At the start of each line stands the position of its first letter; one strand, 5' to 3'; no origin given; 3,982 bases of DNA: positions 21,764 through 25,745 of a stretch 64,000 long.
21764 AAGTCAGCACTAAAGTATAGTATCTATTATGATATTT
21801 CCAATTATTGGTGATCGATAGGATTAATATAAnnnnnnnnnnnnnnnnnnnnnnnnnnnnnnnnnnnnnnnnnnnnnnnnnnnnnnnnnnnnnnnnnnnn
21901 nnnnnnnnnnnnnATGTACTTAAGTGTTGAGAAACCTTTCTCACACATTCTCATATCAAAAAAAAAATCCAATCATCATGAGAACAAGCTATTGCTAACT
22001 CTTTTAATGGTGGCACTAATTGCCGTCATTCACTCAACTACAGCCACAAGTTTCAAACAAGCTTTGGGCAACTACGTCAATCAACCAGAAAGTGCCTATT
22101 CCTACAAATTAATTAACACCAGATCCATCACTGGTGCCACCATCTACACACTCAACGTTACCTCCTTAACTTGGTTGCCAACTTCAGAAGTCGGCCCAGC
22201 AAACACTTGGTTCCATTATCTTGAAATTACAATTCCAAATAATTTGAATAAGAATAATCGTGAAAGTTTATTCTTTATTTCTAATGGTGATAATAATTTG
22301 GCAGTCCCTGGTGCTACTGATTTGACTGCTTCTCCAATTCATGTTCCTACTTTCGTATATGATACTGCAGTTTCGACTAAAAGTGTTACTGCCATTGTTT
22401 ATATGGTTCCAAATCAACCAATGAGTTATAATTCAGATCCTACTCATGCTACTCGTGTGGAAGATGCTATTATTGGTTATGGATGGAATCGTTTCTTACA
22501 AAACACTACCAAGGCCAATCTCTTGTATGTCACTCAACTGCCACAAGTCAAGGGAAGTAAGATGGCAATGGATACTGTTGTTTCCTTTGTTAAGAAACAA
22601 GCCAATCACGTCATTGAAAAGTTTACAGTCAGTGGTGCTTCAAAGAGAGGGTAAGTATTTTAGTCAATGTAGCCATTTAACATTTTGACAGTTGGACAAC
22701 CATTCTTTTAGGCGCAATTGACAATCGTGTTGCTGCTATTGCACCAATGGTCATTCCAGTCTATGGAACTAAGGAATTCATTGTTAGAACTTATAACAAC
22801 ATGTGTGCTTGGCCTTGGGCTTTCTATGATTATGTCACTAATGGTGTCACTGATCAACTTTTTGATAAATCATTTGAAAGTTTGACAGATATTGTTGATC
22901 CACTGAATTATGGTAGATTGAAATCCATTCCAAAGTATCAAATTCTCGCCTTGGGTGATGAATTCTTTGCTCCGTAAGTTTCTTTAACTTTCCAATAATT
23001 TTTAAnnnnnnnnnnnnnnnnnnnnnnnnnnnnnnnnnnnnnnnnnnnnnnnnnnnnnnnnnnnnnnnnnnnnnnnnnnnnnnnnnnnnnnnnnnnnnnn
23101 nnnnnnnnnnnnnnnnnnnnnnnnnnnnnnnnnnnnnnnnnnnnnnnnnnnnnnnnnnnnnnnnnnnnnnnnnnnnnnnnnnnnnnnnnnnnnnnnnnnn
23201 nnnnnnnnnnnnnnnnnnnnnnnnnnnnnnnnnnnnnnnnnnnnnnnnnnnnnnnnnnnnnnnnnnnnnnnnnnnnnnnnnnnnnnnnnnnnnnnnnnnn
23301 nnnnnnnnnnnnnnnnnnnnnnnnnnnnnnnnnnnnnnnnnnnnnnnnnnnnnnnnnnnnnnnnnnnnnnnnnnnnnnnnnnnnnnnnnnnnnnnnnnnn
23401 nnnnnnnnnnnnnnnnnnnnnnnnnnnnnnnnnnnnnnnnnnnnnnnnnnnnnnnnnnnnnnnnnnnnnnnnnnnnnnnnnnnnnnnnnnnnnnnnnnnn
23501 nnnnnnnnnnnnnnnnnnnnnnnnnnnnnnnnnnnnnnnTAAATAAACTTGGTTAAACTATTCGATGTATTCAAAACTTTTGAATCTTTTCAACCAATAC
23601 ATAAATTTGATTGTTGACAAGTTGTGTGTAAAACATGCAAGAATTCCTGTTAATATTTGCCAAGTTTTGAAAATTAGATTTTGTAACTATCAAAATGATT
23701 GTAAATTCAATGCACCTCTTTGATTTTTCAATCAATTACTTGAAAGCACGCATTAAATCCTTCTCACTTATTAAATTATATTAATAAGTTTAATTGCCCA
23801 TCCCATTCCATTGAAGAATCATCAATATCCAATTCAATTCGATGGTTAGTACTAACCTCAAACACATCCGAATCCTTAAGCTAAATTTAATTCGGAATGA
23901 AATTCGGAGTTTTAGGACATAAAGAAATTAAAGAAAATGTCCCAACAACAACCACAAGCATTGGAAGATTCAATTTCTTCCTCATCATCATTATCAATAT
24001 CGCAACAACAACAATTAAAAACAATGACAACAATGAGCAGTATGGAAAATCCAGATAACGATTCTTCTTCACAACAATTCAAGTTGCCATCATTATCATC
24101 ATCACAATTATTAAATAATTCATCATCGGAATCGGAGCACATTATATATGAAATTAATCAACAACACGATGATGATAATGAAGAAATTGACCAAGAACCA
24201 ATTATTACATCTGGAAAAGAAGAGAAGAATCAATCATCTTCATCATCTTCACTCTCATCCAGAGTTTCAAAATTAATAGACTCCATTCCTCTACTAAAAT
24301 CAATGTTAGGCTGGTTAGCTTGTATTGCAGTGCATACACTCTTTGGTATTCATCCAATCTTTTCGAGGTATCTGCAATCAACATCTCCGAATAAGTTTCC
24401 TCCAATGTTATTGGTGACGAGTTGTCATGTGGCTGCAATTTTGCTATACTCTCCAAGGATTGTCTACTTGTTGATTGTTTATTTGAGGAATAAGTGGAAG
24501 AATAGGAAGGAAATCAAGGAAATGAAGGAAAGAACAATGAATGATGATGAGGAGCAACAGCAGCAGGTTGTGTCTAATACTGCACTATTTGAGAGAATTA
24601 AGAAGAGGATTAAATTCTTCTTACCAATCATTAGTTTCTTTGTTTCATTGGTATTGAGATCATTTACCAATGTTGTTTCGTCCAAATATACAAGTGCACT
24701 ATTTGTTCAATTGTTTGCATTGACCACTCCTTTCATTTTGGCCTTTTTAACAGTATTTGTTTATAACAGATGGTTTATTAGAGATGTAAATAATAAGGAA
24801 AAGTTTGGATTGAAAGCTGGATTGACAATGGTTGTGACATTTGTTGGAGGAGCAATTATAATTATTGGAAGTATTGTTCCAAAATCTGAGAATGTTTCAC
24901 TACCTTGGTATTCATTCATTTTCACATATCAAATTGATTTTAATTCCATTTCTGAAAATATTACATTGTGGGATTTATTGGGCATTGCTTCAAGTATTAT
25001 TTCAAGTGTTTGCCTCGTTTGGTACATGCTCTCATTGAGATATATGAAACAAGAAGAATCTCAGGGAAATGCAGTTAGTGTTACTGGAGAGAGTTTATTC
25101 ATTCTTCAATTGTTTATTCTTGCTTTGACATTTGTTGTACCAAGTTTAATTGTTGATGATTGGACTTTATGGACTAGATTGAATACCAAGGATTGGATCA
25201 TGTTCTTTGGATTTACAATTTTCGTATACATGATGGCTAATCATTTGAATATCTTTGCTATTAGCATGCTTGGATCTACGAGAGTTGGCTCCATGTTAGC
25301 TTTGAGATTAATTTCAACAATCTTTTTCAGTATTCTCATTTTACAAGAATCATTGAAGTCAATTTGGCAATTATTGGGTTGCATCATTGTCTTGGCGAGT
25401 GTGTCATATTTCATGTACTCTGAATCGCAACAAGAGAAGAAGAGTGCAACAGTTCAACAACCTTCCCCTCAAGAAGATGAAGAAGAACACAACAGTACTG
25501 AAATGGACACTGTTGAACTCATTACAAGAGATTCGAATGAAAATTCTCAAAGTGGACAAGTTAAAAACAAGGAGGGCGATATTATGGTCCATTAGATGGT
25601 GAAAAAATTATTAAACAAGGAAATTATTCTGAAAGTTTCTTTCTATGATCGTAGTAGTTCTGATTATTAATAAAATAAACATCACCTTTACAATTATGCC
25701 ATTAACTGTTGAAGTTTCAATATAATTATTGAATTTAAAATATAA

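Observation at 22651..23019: A class of very short (40-46 nt) GTAAGT...AG introns alongside 60-145-nt introns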

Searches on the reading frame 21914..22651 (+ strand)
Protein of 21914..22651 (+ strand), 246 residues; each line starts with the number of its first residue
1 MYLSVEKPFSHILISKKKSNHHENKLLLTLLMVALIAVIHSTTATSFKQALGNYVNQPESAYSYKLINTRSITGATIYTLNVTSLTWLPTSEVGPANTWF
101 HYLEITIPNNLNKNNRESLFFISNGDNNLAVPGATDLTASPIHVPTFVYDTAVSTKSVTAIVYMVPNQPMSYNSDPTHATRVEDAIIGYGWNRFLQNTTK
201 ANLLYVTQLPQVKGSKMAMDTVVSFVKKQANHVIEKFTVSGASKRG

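Call 52: list_cluster_members(proteins=[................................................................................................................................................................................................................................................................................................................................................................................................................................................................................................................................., window:21914-22651:+, window:22007-22651:+, window:23096-23539:+, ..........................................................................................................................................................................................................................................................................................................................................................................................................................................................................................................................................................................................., window:42193-43227:-, window:41475-42146:-, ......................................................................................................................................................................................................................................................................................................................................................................, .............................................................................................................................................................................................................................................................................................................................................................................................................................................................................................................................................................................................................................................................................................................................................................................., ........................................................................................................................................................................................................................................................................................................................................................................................])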
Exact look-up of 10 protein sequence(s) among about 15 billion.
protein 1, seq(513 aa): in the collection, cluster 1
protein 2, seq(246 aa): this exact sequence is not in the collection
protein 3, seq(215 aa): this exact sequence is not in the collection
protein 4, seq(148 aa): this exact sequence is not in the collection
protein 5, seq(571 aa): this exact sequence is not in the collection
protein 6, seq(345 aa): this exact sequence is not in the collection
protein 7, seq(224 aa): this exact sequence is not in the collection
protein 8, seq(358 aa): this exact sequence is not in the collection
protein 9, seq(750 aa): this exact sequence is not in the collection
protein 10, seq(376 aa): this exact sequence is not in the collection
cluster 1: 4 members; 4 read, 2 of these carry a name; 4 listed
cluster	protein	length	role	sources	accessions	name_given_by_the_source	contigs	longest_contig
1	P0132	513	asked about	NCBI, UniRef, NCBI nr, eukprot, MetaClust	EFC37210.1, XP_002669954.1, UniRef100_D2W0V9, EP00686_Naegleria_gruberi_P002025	predicted protein [Naegleria gruberi] | Predicted protein n=1 Tax=Naegleria gruberi TaxID=5762 RepID=D2W0V9_NAEGR | uncharacterized protein NAEGRDRAFT_74998 [Naegleria gruberi]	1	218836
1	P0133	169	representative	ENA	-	-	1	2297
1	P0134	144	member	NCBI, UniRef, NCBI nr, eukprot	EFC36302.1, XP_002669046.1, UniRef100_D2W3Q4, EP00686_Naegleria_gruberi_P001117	predicted protein [Naegleria gruberi] | Predicted protein n=1 Tax=Naegleria gruberi TaxID=5762 RepID=D2W3Q4_NAEGR | uncharacterized protein NAEGRDRAFT_76029 [Naegleria gruberi]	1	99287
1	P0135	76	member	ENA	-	-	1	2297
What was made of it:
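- Public annotation: the 513-aa spliced product equals EFC37210.1 / XP_002669954.1 / D2W0V9 (call 52).
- Tried and rejected: Guessing the reference models of the G-alpha, cullin and Abhydrolase_3 genes by exact look-up failed (call 52).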

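Call 56: search_solved_structures(query=P0132, max_evalue=0.01, show_alignments=1)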
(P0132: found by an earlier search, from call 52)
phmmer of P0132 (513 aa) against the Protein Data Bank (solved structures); distinct sequences matched with E-value up to 0.01: 0.
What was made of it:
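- On PhoPQ-activated pathogenicity-related / PqaA family (Pfam PF10142): No solved relative was found by sequence (call 56).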

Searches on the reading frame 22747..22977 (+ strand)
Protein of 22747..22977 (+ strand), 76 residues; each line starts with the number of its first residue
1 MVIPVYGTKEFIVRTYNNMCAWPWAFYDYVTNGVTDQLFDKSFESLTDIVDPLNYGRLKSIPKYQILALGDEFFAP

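Call 62: find_encoding_contigs(protein=window:22747-22977:+, flank=3000, max_places=4)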
Protein window:22747-22977:+ (76 aa): 1 contig read that carries it; 1 place shown.
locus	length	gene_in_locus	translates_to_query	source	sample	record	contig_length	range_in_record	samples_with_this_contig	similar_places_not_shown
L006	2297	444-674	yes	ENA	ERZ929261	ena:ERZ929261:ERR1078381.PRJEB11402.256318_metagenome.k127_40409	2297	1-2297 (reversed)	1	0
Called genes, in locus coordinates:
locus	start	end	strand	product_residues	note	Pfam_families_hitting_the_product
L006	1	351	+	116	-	?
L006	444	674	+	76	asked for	PF10142:PhoPQ_related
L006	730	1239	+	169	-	PF10142:PhoPQ_related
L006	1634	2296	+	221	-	?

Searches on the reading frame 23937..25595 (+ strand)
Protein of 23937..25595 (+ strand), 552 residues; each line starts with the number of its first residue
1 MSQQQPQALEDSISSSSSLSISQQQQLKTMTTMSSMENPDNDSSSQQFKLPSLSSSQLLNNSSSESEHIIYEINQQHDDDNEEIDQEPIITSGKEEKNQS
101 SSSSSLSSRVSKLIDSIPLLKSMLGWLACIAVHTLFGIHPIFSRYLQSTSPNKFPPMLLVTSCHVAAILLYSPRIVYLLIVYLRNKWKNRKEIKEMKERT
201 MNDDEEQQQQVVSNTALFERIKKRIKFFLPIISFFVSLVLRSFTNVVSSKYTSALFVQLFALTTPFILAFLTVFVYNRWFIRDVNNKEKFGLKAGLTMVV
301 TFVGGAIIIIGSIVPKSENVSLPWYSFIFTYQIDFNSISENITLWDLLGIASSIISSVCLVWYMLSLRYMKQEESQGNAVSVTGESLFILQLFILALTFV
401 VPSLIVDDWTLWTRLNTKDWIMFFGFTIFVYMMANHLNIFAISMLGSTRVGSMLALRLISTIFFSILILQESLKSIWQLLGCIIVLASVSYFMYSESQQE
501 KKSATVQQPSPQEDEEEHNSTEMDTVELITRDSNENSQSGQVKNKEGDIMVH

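Call 8: find_encoding_contigs(protein=window:23937-25595:+, flank=10000, max_places=3)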
Protein window:23937-25595:+ (552 aa): no gene with exactly this product is on record in the collection.

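Call 50: list_cluster_members(proteins=[window:23937-25595:+, window:35575-38601:+, window:53851-55164:+, window:62205-63866:-, window:13967-16102:-, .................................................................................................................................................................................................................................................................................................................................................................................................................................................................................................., window:51755-52348:-, window:43912-44814:-])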
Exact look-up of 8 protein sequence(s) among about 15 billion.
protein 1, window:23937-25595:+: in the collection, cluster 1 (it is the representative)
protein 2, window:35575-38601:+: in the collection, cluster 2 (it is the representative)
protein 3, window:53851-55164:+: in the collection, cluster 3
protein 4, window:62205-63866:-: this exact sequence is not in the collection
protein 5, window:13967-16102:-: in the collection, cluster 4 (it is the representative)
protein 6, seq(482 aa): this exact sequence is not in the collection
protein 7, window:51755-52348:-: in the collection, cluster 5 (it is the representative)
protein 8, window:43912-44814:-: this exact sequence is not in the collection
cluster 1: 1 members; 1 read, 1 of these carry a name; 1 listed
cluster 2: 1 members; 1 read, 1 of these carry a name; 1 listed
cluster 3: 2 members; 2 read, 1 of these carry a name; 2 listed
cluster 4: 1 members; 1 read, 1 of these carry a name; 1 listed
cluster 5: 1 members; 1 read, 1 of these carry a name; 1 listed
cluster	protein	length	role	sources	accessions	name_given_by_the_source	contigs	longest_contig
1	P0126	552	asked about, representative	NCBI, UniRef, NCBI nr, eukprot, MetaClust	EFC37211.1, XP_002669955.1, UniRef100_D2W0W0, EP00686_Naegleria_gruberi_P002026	predicted protein [Naegleria gruberi] | Predicted protein n=1 Tax=Naegleria gruberi TaxID=5762 RepID=D2W0W0_NAEGR | uncharacterized protein NAEGRDRAFT_81963 [Naegleria gruberi]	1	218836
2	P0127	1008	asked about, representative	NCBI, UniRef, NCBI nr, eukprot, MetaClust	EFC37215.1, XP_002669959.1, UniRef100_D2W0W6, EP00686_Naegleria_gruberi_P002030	predicted protein [Naegleria gruberi] | Small ribosomal subunit protein mS29 n=1 Tax=Naegleria gruberi TaxID=5762 ... | uncharacterized protein NAEGRDRAFT_59789 [Naegleria gruberi]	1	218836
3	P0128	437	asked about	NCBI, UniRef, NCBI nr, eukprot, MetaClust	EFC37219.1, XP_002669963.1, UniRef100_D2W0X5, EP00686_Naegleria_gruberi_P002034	predicted protein [Naegleria gruberi] | Predicted protein n=1 Tax=Naegleria gruberi TaxID=5762 RepID=D2W0X5_NAEGR | uncharacterized protein NAEGRDRAFT_53838 [Naegleria gruberi]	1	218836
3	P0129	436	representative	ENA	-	-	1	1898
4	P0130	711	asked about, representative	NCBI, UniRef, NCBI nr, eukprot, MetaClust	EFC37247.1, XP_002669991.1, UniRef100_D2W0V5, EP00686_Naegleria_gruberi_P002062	predicted protein [Naegleria gruberi] | Predicted protein n=1 Tax=Naegleria gruberi TaxID=5762 RepID=D2W0V5_NAEGR | uncharacterized protein NAEGRDRAFT_53821 [Naegleria gruberi]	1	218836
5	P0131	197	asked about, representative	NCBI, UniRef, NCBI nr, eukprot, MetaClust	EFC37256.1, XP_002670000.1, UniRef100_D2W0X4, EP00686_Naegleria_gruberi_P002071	predicted protein [Naegleria gruberi] | Predicted protein n=1 Tax=Naegleria gruberi TaxID=5762 RepID=D2W0X4_NAEGR | uncharacterized protein NAEGRDRAFT_59792 [Naegleria gruberi]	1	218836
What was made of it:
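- Organism: exact ORF products equal N. gruberi proteins on a 218,836-nt scaffold (call 50).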
